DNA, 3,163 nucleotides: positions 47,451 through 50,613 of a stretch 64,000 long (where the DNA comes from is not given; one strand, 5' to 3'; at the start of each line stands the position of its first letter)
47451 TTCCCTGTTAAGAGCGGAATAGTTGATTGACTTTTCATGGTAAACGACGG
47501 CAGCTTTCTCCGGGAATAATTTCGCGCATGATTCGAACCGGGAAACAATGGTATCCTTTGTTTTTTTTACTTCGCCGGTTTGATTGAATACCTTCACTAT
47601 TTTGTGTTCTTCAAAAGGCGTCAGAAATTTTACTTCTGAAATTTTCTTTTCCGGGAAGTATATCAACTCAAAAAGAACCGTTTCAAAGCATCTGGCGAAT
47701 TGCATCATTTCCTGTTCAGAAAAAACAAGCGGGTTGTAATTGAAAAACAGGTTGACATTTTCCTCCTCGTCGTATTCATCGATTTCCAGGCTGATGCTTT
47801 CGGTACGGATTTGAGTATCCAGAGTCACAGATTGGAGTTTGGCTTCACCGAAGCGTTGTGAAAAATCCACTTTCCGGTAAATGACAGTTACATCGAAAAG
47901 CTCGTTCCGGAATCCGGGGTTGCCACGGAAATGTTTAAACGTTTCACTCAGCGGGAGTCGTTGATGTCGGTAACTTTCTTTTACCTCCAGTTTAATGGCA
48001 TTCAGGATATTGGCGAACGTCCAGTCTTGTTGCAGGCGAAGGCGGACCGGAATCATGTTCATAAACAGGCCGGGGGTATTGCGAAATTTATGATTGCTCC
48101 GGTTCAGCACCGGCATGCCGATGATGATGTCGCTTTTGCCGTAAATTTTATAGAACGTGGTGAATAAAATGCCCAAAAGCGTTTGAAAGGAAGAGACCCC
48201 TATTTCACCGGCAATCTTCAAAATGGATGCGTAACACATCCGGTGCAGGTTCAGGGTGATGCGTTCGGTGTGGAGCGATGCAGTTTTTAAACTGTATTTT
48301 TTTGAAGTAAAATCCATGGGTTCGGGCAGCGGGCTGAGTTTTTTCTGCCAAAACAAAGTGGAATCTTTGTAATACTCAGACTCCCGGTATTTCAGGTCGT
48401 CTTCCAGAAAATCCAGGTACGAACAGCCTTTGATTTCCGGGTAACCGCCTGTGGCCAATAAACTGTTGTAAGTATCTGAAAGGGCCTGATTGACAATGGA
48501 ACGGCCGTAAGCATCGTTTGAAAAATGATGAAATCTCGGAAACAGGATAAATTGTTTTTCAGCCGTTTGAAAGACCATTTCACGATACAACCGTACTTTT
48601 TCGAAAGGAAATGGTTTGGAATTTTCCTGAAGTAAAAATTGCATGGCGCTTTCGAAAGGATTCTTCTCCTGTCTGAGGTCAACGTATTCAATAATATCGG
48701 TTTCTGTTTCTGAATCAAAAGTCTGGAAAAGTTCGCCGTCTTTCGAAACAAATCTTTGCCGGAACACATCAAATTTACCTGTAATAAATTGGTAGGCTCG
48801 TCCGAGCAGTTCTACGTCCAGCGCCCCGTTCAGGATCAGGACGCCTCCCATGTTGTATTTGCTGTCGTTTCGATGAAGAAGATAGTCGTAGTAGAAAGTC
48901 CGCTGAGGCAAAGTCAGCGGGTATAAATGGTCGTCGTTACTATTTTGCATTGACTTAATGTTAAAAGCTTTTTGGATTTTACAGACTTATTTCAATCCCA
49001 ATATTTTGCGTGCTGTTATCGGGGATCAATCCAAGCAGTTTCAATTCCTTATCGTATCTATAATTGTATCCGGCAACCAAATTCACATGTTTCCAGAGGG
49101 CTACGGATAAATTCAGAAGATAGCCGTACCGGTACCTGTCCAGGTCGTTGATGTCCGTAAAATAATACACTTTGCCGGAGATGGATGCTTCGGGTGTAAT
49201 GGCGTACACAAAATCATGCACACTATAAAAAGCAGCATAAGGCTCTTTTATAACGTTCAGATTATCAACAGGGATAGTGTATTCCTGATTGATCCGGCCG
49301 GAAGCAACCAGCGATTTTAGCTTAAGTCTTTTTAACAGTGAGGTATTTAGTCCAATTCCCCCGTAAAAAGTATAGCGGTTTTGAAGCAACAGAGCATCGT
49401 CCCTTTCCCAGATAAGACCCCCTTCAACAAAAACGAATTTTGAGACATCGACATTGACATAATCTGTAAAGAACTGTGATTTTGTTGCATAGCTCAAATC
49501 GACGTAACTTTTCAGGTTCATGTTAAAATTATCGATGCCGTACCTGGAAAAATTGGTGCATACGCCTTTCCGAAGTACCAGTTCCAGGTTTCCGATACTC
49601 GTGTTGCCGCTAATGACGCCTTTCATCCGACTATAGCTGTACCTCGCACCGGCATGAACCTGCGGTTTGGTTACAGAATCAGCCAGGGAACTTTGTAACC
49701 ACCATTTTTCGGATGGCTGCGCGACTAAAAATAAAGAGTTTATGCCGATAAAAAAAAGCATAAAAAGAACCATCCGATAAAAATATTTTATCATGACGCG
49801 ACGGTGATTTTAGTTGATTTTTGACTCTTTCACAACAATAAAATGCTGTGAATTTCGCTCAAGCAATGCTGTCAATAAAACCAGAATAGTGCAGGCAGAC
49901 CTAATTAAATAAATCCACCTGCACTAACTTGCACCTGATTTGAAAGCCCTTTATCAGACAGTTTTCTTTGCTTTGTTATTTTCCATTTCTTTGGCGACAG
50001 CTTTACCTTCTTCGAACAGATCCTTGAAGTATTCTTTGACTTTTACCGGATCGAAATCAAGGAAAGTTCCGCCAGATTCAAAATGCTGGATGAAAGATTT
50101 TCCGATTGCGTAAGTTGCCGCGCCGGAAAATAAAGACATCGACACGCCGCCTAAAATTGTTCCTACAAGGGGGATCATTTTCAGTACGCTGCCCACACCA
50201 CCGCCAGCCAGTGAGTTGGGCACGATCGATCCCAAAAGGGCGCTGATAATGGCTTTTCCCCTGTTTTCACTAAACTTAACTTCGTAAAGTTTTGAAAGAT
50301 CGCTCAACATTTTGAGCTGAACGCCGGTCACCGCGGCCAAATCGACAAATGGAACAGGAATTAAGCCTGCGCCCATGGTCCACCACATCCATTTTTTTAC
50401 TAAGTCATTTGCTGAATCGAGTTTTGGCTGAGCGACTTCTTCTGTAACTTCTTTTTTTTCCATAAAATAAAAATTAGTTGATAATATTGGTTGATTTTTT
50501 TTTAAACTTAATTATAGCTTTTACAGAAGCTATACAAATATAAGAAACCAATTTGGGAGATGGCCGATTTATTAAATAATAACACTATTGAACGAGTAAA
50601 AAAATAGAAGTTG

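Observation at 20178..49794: ~29.6-kb NRPS/PKS operon predicted to make a lipo-heptapeptide with one inserted ketide unit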

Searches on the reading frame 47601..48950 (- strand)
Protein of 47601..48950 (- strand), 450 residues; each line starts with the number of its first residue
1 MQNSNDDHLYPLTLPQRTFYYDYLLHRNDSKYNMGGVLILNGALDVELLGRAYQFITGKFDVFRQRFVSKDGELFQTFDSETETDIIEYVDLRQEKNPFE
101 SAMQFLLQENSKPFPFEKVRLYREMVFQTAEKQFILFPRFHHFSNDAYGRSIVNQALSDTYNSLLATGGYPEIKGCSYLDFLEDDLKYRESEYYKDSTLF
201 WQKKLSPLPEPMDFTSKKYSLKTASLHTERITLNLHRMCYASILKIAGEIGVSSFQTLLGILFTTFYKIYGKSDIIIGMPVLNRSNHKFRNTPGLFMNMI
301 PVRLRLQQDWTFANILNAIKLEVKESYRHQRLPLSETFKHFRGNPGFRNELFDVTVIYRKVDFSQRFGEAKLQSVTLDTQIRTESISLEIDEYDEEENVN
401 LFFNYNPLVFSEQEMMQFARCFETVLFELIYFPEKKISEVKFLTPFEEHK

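Call 30: search_solved_structures(query=window:47601-48950:-, max_evalue=0.00001)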
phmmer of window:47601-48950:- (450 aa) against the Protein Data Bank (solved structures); distinct sequences matched with E-value up to 0.00001: 40.
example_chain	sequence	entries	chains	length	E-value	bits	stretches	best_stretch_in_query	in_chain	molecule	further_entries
2jgp_A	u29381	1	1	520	2.8e-27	99.4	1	9-442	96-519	TYROCIDINE SYNTHETASE 3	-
7c1h_A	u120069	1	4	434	1.8e-25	93.4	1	10-375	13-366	Non-ribosomal peptide synthetase modules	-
7c1k_A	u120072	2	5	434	1.3e-24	90.7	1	10-375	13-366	Non-ribosomal peptide synthetase modules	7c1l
7c1p_A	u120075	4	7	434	4.3e-23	85.6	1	10-375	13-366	Non-ribosomal peptide synthetase modules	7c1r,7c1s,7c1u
1l5a_A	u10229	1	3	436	3.9e-21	79.2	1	14-335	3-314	amide synthase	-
5ja1_A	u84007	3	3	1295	4.9e-20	75.6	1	11-426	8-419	Enterobactin synthase component F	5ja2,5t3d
6p1j_A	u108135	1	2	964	3e-19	72.9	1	10-341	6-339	Txo2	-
6oyf_A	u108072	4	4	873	4.8e-19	72.3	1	11-340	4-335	Txo1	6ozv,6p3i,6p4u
4jn3_A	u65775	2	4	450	2.5e-18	69.9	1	10-444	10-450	CDA peptide synthetase I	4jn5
5du9_A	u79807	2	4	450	2.5e-18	69.9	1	10-444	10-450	CDA peptide synthetase I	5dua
6mfy_A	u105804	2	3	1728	4.1e-16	62.6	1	99-447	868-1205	Linear gramicidin synthase subunit A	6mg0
6mfz_A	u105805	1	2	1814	4.5e-16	62.5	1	99-447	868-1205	Linear gramicidin synthase subunit A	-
9be3_A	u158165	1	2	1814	4.5e-16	62.5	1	99-447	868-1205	Linear gramicidin synthase subunit A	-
9be4_A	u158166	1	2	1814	4.5e-16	62.5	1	99-447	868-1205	Linear gramicidin synthase subunit A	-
9meh_A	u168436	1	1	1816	4.5e-16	62.5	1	99-447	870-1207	Linear gramicidin synthase subunit A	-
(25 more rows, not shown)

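Call 31: search_protein_families(library=ncbifam, proteins=[window:47601-48950:-])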
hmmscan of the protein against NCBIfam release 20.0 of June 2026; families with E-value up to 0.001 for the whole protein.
window:47601-48950:- (450 aa): 5 families
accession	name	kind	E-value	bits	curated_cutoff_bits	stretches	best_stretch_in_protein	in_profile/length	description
NF038078.1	NRPS_MxcG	equivalog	1.7e-35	121.7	2300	1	8-441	3-428/1442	myxochelin non-ribosomal peptide synthetase MxcG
NF004282.0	PRK05691.1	subfamily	6.9e-34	115.3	4090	1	7-445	673-1112/4334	non-ribosomal peptide synthase/polyketide synthase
NF007605.2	PRK10252.1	equivalog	1.5e-25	89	2400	1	30-447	24-437/1292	enterobactin non-ribosomal peptide synthetase EntF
NF047350.1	aureusi_NRPS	equivalog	3.3e-21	74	2500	1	4-440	989-1408/2373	aureusimine non-ribosomal peptide synthetase AusA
TIGR03443.1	alpha_am_amid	equivalog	8.1e-08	30.1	1030.1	1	238-448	42-219/1390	L-aminoadipate-semialdehyde dehydrogenase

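Call 32: find_homologous_proteins(query=window:47601-48950:-, max_evalue=1e-10)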
Query window:47601-48950:- (450 aa): 7 proteins with E <= 1e-10 among 3027 candidates.
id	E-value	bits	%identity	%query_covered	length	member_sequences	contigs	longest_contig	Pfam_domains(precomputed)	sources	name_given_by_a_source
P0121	1.1e-169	584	59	99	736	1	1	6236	PF00668.26,PF00501.35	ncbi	ncbi:MAG: condensation domain-containing protein, partial [Methanococcaceae archaeon]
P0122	4.2e-157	542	54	99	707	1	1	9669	PF00668.26,PF00501.35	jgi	jgi:non-ribosomal peptide synthetase component F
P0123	6.3e-99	350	62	56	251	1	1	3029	PF00668.26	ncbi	ncbi:MAG: condensation domain-containing protein, partial [Candidatus Paceibacterota bacterium]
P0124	4.4e-91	325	64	50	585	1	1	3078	PF00668.26,PF00501.35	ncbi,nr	ncbi:MAG: AMP-binding protein, partial [Prolixibacteraceae bacterium]|nr:AMP-binding protein [Prolix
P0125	4.3e-22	97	22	96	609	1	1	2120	PF00668.26,PF00550.32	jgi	jgi:acyl carrier protein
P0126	1.3e-21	96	23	98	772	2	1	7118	PF00668.26,PF00550.32,PF00501.35,PF13193.13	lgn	-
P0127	6.5e-13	67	20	98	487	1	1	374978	PF00668.26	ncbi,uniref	ncbi:condensation domain-containing protein [Streptomyces sp. NPDC041068]|uniref:condensation domain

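Call 33: find_encoding_contigs(protein=P0122, flank=10000, max_places=3)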
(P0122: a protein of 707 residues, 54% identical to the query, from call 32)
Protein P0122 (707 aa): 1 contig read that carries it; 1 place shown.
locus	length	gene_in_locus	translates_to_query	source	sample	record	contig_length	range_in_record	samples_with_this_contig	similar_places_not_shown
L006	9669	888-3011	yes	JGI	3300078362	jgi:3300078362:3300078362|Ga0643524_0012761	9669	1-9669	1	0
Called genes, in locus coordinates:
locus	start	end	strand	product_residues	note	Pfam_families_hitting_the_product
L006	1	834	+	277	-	?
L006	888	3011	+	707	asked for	PF00668:Condensation, PF00501:AMP-binding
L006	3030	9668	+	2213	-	?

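Call 34: find_encoding_contigs(protein=P0121, flank=10000, max_places=3)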
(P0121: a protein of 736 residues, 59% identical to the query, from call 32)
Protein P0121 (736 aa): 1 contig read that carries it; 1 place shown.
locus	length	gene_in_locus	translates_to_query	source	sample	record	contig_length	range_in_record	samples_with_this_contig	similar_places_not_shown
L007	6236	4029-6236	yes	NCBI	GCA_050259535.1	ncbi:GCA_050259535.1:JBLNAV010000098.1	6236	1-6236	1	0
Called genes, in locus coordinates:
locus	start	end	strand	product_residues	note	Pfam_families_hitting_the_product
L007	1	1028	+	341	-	PF00493:MCM (faint), PF01078:Mg_chelatase, PF05496:RuvB_N (faint), PF00158:Sigma54_activat (faint), PF07728:AAA_5, PF13335:Mg_chelatase_C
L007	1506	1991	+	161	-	PF05128:DUF697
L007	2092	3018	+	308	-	PF00698:Acyl_transf_1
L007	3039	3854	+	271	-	PF04338:DUF481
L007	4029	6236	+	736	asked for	PF00668:Condensation, PF00501:AMP-binding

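Call 41: find_related_loci(query=A2, collection=metagenome_contigs, flank=10000)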
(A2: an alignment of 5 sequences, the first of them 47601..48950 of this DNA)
Query A2 (450 aa) in metagenome_contigs; peptide patterns used: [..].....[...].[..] (x = any residue, [..] = any of these).
51 stretches matched a pattern; 11 encode a relative of the query (tblastn E <= 1e-3); 11 distinct loci.
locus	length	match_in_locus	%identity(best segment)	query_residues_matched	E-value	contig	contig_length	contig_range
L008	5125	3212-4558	76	1-450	0e+0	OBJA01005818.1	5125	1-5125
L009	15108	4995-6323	72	7-450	0e+0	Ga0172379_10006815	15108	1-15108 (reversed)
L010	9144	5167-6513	67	1-450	0e+0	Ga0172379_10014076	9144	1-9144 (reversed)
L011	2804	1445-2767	64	9-450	0e+0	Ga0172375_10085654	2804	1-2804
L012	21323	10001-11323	66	9-450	0e+0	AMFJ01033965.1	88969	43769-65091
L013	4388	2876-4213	57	1-450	0e+0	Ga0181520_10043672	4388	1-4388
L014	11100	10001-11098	68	1-367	6e-177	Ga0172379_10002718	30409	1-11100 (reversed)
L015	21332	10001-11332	56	6-450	3e-171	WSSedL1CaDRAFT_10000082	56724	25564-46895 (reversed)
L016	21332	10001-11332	52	6-450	7e-156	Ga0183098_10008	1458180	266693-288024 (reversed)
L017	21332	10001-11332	52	6-450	7e-156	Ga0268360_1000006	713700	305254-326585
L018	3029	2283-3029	62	6-255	5e-106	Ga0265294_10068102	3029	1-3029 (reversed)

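Call 46: search_protein_families(library=pfam, proteins=[L012:8310-8948:+, L012:7264-8133:-, L012:6659-7246:+, L012:5454-6662:+, L016:9618-9893:+, L016:5719-7695:+, L016:3010-5484:-, L015:3912-7010:+, L015:2583-3815:+, L015:308-2581:+])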
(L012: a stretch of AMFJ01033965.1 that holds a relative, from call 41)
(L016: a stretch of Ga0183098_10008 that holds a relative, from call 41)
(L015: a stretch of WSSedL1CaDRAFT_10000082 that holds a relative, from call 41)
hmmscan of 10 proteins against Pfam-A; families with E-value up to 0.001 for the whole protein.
L012:8310-8948:+ (212 aa): 2 families
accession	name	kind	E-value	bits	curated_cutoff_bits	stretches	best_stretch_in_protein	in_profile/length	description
PF13568.12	OMP_b-brl_2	-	4.5e-21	76.1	27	1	19-181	1-166/175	Outer membrane protein beta-barrel domain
PF13505.12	OMP_b-brl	-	1e-07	32.7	28.7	1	9-212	2-175/175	Outer membrane protein beta-barrel domain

L012:7264-8133:- (289 aa): 1 family
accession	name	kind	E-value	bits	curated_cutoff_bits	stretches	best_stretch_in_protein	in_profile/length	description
PF05050.19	Methyltransf_21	-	4.2e-16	60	22.7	1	72-232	1-173/173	Methyltransferase FkbM domain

L012:6659-7246:+ (195 aa): 1 family
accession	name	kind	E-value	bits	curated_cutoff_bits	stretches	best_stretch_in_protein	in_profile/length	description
PF01063.24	Aminotran_4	-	1.3e-19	71.4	28.5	1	112-190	134-220/223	Amino-transferase class IV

L012:5454-6662:+ (402 aa): 1 family
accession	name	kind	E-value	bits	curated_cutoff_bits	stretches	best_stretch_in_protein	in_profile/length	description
PF00425.24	Chorismate_bind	-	2.5e-49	168.6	27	1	152-395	4-257/257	chorismate binding enzyme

L016:9618-9893:+ (91 aa): 0 families

L016:5719-7695:+ (658 aa): 5 families
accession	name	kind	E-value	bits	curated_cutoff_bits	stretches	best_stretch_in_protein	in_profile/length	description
PF07944.18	Beta-AFase-like_GH127_cat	-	6.1e-43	147.7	24.9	1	87-430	36-366/376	Beta-L-arabinofuranosidase, GH127 catalytic domain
PF20736.2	Glyco_hydro127M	-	7.2e-25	87.4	24.2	1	450-544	2-95/95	Beta-L-arabinofuranosidase, GH127 middle domain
PF07470.19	Glyco_hydro_88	-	1.2e-08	34.8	26.6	1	166-263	21-110/352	Glycosyl Hydrolase Family 88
PF05147.19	LANC_like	-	0.00045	19.4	23.2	0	123-254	178-297/350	Lanthionine synthetase C-like protein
PF03663.20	Glyco_hydro_76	-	0.00069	19.7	25.9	0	168-219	213-264/366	Glycosyl hydrolase family 76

L016:3010-5484:- (824 aa): 3 families
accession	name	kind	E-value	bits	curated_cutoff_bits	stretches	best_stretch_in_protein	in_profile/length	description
PF22124.2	Glyco_hydro_95_cat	-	7.7e-179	595.3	27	1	320-738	3-408/408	Glycosyl hydrolase family 95 catalytic domain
PF14498.12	Glyco_hyd_65N_2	-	1.2e-63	215.7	27.7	1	44-290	1-232/234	Glycosyl hydrolase family 65, N-terminal domain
PF21307.2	Glyco_hydro_95_C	-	1.4e-21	77.3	27.6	1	740-806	1-66/94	Glycoside hydrolase family 95, C-terminal domain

L015:3912-7010:+ (1032 aa): 3 families
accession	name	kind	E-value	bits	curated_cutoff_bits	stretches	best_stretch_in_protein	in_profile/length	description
PF22422.2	MGH1-like_GH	-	3.3e-06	27.4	27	0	278-329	68-120/356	Mannosylglycerate hydrolase MGH1-like glycoside hydrolase domain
PF17389.8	Bac_rhamnosid6H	-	9.4e-06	25.6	24.5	1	278-428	98-242/339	Bacterial alpha-L-rhamnosidase 6 hairpin glycosidase domain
PF22124.2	Glyco_hydro_95_cat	-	0.00067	19.1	27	0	264-300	155-192/408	Glycosyl hydrolase family 95 catalytic domain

L015:2583-3815:+ (410 aa): 1 family
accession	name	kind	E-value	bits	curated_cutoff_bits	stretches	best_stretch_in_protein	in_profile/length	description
PF00150.24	Cellulase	-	8.4e-31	107.9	23.5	1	91-331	18-268/272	Cellulase (glycosyl hydrolase family 5)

L015:308-2581:+ (757 aa): 4 families
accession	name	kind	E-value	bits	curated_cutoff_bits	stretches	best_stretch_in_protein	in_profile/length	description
PF00933.27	Glyco_hydro_3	-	1e-75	255.6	27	1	55-366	2-316/316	Glycosyl hydrolase family 3 N terminal domain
PF01915.27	Glyco_hydro_3_C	-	2.4e-51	175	31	1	406-637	1-200/200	Glycosyl hydrolase family 3 C-terminal domain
PF14310.12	Fn3-like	-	3.2e-24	85.3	25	1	674-743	1-71/71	Fibronectin type III-like domain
PF07705.17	CARDB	-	0.00025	21.7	22.7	1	648-718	11-73/101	CARDB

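Call 73: search_protein_families(library=pfam, proteins=[L007:2092-3018:+, L016:8690-9616:+, L009:3220-4125:+])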
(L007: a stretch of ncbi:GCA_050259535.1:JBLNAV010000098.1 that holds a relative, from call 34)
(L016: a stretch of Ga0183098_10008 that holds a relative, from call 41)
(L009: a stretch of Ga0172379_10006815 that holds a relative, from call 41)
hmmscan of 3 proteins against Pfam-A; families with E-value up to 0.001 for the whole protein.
L007:2092-3018:+ (308 aa): 1 family
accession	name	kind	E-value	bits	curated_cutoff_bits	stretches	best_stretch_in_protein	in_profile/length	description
PF00698.26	Acyl_transf_1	-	1.2e-28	100.9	32.7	1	5-232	2-227/319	Acyl transferase domain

L016:8690-9616:+ (308 aa): 1 family
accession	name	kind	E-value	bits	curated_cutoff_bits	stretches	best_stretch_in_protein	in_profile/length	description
PF00698.26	Acyl_transf_1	-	4.1e-29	102.5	32.7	1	10-239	2-226/319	Acyl transferase domain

L009:3220-4125:+ (302 aa): 1 family
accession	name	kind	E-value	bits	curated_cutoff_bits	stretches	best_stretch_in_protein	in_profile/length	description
PF00698.26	Acyl_transf_1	-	2.4e-28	100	32.7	1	6-281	3-273/319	Acyl transferase domain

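Call 76: search_protein_representatives(protein=window:47601-48950:-)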
Query: 450 residues. Proteins with E-value up to 0.001 (for the whole library): 63871; up to 1e-10: 41168; up to 1e-30: 9829. The best 150 are listed.
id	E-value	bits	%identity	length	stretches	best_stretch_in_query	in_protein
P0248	2.6e-216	735.5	34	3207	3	6-448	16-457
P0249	8.4e-194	661.3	64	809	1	8-450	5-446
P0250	4.2e-161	553.6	23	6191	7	10-436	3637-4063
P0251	3.2e-159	547.4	23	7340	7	4-444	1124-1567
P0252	9.2e-156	536.0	23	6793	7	10-449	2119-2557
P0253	6.4e-155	533.2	23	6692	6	7-431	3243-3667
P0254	2.2e-152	524.9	23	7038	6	10-447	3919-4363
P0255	4.1e-149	514.1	23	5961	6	10-444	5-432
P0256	2.7e-148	511.4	23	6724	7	9-438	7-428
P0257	9.8e-148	509.5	24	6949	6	8-449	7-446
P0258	6.5e-145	500.3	22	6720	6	11-447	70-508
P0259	5.5e-144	497.2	23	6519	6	11-448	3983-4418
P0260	1.4e-142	492.6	22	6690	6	10-445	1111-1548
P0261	2.8e-141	488.3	25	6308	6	5-447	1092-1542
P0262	1.3e-139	482.7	22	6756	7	5-446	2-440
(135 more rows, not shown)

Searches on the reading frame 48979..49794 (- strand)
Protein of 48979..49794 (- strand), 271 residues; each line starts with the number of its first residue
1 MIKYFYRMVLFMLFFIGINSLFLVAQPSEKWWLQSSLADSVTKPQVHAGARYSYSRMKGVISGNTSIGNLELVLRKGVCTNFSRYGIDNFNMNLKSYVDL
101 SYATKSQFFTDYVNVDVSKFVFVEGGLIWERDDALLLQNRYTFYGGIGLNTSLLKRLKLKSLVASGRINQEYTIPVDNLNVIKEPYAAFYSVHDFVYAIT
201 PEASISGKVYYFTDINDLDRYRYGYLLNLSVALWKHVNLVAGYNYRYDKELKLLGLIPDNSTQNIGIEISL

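Call 4: search_protein_families(library=pfam, proteins=[window:48979-49794:-])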
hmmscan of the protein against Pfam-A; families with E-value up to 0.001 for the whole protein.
window:48979-49794:- (271 aa): 1 family
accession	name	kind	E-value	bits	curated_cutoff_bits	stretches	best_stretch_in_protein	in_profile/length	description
PF04338.18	DUF481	-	2.8e-08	34.5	21.1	1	113-250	58-190/210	Protein of unknown function, DUF481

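Call 31: search_protein_families(library=ncbifam, proteins=[window:48979-49794:-])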
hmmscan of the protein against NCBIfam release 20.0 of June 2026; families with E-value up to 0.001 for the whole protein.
window:48979-49794:- (271 aa): 0 families

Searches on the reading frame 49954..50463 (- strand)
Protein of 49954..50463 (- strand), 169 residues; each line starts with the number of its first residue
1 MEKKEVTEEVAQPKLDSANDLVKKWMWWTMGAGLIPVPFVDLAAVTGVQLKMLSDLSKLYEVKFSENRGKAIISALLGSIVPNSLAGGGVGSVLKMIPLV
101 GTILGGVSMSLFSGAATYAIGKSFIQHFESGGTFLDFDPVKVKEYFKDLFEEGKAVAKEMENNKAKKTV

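Call 4: search_protein_families(library=pfam, proteins=[window:49954-50463:-])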
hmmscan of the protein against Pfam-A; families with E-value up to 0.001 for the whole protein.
window:49954-50463:- (169 aa): 1 family
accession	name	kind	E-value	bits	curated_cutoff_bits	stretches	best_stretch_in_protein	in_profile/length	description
PF05128.17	DUF697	-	2.6e-15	57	27.7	1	4-152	8-159/162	Domain of unknown function (DUF697)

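Call 31: search_protein_families(library=ncbifam, proteins=[window:49954-50463:-])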
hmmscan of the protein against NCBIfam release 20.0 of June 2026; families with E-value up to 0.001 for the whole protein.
window:49954-50463:- (169 aa): 2 families
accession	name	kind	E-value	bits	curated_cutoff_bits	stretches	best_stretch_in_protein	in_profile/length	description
NF049994.1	slr1306_fam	domain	5.2e-08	31.9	490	1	3-133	294-427/470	slr1306 family protein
TIGR01306.1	GMP_reduct_2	equivalog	0.00074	19.1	465.65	1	105-164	211-270/321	GMP reductase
